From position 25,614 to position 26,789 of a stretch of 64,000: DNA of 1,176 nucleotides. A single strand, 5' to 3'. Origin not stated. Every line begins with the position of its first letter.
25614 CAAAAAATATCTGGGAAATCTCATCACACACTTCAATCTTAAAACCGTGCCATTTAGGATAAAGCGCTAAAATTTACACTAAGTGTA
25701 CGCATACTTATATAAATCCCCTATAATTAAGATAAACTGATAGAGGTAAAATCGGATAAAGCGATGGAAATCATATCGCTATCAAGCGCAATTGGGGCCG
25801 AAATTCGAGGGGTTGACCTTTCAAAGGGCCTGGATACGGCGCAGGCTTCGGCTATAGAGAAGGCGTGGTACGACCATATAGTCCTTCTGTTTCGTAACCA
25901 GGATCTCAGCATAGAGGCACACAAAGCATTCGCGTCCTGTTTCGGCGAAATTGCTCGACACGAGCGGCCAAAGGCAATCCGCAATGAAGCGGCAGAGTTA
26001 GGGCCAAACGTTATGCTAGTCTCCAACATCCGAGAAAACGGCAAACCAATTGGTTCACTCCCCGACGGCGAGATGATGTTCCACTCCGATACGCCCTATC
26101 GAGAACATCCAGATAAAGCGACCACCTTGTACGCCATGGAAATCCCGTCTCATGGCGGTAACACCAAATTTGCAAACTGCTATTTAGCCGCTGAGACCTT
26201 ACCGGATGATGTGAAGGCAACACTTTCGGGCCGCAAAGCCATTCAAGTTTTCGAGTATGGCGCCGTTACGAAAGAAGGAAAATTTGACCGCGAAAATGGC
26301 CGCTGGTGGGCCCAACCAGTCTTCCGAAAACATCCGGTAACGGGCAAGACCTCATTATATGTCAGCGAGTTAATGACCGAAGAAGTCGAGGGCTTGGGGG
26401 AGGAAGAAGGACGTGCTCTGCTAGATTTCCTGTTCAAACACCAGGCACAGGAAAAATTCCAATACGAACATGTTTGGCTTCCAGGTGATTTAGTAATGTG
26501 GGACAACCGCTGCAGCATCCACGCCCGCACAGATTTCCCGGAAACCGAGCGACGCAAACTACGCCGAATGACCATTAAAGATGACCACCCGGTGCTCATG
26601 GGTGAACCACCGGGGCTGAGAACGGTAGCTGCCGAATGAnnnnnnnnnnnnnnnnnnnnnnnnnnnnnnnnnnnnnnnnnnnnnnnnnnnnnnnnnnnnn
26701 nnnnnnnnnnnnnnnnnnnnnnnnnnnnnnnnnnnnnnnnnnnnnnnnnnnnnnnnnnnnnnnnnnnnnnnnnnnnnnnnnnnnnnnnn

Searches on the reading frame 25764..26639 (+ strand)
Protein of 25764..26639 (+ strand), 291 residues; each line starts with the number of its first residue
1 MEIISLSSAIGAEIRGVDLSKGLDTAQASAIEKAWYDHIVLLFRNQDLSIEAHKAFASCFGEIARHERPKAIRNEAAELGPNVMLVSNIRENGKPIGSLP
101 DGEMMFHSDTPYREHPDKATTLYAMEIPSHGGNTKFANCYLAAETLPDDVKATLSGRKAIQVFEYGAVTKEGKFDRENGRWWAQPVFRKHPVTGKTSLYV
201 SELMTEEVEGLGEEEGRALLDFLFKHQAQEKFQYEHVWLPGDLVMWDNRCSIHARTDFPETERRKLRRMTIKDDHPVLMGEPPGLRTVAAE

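Call 59: search_protein_families(library=pfam, proteins=[window:25764-26639:+])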
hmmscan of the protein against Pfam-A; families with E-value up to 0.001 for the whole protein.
window:25764-26639:+ (291 aa): 1 family
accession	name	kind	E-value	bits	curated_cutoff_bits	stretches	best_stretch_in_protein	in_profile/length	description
PF02668.22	TauD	-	2e-63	215.2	27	1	5-270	4-267/267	Taurine catabolism dioxygenase TauD, TfdA family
